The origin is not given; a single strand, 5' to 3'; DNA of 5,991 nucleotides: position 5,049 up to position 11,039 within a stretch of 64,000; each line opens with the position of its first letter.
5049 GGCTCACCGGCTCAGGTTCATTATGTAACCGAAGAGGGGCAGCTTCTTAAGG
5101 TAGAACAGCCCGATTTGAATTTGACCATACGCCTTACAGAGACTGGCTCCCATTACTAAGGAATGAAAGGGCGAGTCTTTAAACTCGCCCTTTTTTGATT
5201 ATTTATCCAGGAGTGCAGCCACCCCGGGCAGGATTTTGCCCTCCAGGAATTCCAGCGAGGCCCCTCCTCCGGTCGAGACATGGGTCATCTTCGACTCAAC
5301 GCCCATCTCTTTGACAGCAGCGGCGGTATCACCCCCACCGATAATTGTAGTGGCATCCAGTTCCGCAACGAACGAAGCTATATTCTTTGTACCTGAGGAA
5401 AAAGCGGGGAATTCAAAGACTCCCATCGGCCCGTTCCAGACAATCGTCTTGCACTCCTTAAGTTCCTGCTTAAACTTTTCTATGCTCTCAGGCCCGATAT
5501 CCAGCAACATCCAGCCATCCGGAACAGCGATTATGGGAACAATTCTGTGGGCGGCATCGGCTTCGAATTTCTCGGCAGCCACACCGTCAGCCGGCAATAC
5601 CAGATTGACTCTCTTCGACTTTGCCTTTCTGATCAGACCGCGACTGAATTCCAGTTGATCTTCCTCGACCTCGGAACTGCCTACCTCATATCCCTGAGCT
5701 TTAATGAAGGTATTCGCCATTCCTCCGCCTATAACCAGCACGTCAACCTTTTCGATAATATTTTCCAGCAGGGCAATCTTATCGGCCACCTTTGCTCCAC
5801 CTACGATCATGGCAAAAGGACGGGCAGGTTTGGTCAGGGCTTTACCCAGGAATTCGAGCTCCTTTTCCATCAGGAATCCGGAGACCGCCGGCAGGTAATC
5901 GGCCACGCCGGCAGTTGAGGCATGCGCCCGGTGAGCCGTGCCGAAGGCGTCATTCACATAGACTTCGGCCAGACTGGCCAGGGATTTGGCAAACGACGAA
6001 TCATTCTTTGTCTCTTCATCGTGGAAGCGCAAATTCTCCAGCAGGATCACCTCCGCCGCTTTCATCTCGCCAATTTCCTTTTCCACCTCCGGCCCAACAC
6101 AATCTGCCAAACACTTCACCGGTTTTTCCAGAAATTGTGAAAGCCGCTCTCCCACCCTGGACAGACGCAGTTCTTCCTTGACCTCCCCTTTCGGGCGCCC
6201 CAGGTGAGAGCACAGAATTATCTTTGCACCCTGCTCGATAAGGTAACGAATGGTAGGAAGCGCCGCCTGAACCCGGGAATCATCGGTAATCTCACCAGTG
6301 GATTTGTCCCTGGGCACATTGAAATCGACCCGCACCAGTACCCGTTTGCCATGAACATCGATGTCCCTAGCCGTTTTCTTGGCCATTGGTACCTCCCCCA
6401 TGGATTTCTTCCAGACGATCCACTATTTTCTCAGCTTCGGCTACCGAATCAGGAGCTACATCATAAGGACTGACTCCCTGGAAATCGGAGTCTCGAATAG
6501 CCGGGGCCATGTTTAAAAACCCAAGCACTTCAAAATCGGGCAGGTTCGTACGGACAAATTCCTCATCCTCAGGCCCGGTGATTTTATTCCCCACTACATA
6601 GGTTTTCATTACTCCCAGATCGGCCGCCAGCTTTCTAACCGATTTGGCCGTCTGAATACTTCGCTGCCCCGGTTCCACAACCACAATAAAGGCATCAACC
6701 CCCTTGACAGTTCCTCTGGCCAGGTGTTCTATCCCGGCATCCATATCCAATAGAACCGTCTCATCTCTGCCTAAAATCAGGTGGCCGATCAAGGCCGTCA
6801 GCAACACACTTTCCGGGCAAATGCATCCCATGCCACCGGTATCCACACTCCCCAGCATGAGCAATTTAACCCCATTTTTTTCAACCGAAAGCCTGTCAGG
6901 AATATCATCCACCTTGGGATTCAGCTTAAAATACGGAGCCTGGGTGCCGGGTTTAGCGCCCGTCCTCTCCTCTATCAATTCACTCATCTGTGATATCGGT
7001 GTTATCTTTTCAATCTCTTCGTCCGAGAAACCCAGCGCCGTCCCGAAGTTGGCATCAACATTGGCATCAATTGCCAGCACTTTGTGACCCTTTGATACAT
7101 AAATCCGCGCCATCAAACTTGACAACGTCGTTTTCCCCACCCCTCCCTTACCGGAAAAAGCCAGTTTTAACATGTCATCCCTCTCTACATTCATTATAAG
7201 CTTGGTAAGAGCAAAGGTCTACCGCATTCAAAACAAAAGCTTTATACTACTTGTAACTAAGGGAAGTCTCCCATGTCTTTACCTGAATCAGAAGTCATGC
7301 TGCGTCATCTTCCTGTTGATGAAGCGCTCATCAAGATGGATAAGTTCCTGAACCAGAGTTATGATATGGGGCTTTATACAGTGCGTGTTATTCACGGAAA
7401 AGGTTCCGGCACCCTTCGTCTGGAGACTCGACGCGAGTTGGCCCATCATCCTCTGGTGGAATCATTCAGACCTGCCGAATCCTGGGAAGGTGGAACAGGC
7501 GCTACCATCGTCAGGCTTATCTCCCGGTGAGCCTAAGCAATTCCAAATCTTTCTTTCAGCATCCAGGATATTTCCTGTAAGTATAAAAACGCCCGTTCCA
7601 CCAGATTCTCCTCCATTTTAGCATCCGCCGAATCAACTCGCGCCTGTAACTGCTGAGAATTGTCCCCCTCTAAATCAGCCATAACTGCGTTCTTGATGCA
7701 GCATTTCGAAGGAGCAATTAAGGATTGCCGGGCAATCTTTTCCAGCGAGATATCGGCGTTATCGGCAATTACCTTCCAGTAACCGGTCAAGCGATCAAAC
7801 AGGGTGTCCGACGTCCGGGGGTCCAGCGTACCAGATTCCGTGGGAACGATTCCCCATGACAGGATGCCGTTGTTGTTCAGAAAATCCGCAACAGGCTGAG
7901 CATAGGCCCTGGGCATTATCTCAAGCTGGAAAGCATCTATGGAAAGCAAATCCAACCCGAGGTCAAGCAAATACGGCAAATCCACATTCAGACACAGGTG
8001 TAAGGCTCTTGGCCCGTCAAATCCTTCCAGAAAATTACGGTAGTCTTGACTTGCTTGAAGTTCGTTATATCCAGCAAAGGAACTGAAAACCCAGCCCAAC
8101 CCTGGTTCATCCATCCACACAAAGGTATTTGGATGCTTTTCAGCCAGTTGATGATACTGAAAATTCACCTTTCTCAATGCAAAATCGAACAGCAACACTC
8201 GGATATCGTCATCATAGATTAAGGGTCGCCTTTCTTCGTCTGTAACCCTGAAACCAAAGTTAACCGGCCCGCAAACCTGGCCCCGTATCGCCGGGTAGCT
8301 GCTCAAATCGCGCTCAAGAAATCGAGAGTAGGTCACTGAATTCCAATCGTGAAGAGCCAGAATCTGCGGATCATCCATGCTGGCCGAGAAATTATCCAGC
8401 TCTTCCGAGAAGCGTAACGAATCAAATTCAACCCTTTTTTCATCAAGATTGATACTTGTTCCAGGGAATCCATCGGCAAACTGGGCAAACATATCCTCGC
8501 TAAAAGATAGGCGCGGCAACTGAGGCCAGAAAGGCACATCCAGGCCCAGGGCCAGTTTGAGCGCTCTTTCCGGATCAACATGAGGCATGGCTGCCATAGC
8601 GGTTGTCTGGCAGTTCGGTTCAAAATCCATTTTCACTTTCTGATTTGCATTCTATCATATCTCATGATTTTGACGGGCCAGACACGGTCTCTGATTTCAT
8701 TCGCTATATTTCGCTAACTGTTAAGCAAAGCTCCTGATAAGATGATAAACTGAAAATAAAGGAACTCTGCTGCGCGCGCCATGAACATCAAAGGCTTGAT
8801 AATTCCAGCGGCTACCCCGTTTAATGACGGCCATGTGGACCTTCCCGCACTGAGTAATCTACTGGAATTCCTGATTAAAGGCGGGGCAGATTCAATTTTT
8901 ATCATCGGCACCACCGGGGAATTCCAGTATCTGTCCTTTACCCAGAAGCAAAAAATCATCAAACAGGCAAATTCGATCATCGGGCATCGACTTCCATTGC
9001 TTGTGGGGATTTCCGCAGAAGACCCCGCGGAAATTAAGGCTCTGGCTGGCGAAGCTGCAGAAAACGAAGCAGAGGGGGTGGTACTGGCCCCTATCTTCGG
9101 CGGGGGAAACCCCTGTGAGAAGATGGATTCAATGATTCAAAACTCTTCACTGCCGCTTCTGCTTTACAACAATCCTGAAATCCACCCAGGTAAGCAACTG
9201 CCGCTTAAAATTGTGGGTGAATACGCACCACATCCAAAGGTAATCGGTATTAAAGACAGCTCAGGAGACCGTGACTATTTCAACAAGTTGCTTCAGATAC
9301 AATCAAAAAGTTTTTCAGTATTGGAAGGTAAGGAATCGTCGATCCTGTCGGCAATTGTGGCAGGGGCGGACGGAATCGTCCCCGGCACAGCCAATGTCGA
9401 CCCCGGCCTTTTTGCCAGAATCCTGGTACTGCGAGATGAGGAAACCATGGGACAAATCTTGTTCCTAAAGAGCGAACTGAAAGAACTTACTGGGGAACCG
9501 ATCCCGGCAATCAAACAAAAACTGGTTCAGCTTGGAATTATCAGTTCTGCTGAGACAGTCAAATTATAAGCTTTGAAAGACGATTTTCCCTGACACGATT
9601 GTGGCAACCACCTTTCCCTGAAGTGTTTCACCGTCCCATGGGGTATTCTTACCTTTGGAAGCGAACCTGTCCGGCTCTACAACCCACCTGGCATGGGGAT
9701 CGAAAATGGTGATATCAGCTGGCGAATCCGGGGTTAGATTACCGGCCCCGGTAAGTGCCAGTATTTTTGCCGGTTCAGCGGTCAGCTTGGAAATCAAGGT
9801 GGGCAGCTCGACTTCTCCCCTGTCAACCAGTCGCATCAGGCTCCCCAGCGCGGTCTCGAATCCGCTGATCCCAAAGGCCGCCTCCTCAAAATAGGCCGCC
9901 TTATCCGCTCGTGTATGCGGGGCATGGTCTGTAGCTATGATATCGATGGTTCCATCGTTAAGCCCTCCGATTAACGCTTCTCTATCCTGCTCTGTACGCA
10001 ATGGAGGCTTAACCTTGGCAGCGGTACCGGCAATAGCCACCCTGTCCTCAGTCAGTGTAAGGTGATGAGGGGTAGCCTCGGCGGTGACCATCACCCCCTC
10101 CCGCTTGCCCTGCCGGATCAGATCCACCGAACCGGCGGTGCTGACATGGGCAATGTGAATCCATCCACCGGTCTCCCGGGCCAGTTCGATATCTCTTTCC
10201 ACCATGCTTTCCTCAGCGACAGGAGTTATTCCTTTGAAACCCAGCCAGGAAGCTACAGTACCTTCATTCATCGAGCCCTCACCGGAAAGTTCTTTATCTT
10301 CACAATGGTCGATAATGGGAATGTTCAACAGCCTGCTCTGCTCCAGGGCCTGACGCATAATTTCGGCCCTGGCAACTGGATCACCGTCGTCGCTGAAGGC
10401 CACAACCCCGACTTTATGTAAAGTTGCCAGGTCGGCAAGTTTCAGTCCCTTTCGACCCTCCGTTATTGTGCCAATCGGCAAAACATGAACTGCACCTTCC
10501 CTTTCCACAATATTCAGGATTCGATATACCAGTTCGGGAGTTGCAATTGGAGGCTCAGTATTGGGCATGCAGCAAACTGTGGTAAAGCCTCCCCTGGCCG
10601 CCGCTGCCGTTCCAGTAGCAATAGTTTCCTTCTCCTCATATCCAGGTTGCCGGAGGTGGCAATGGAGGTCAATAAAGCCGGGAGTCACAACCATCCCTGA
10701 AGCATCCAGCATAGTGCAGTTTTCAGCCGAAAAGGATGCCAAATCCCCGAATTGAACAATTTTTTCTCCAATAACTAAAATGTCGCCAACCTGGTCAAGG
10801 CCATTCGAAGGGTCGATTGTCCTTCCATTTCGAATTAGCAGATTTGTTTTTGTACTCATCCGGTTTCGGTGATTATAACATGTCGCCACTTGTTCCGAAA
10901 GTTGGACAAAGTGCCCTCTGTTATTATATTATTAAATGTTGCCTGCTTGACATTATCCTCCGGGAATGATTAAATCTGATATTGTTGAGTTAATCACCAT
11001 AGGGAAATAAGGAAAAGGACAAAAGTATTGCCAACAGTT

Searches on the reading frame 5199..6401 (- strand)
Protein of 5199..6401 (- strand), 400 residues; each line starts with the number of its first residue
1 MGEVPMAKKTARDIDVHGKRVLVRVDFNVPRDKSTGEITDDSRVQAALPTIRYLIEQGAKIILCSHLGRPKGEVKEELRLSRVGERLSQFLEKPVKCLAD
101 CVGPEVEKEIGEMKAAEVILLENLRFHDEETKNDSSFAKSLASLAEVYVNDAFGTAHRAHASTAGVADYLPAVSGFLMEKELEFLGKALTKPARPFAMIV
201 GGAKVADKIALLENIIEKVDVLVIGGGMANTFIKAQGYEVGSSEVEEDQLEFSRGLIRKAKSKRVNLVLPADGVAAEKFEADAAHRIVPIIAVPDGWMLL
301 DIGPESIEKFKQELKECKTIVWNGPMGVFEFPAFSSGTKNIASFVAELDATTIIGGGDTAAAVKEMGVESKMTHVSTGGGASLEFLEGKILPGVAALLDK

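Call 50: search_protein_families(library=pfam, proteins=[window:5199-6401:-], max_evalue=0.000001)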
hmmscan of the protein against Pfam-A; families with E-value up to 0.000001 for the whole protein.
window:5199-6401:- (400 aa): 1 family
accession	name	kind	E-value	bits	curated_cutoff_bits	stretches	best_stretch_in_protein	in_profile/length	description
PF00162.24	PGK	-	2.4e-164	547.3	27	1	12-389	2-379/379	Phosphoglycerate kinase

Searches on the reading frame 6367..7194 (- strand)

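Call 50: search_protein_families(library=pfam, proteins=[window:6367-7194:-], max_evalue=0.000001)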
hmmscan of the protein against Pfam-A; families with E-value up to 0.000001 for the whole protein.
window:6367-7194:- (275 aa): 2 families
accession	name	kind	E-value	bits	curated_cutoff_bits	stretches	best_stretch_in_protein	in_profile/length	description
PF01656.29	CbiA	-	8.3e-13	48.8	25.4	1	12-237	3-119/125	CobQ/CobB/MinD/ParA nucleotide binding domain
PF13614.12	AAA_31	-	1.5e-09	38.5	27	1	15-63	9-57/177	AAA domain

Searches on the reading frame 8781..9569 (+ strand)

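Call 50: search_protein_families(library=pfam, proteins=[window:8781-9569:+], max_evalue=0.000001)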
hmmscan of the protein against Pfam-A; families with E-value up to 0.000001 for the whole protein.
window:8781-9569:+ (262 aa): 1 family
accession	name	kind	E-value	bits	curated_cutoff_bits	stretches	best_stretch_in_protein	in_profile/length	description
PF00701.28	DHDPS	-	1.1e-34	120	22.1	1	3-236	2-239/289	Dihydrodipicolinate synthetase family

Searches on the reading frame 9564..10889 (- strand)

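Call 50: search_protein_families(library=pfam, proteins=[window:9564-10889:-], max_evalue=0.000001)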
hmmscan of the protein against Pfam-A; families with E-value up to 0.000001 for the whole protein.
window:9564-10889:- (441 aa): 3 families
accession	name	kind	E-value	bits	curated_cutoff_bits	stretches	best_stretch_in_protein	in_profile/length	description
PF01979.26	Amidohydro_1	-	7.1e-33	114.7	25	1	67-437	1-345/345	Amidohydrolase family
PF07969.17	Amidohydro_3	-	3.5e-17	63.5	29.7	1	310-438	363-472/472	Amidohydrolase family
PF12890.13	DHOase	-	1.6e-10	41.7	21.2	1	67-251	3-139/142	Dihydro-orotase-like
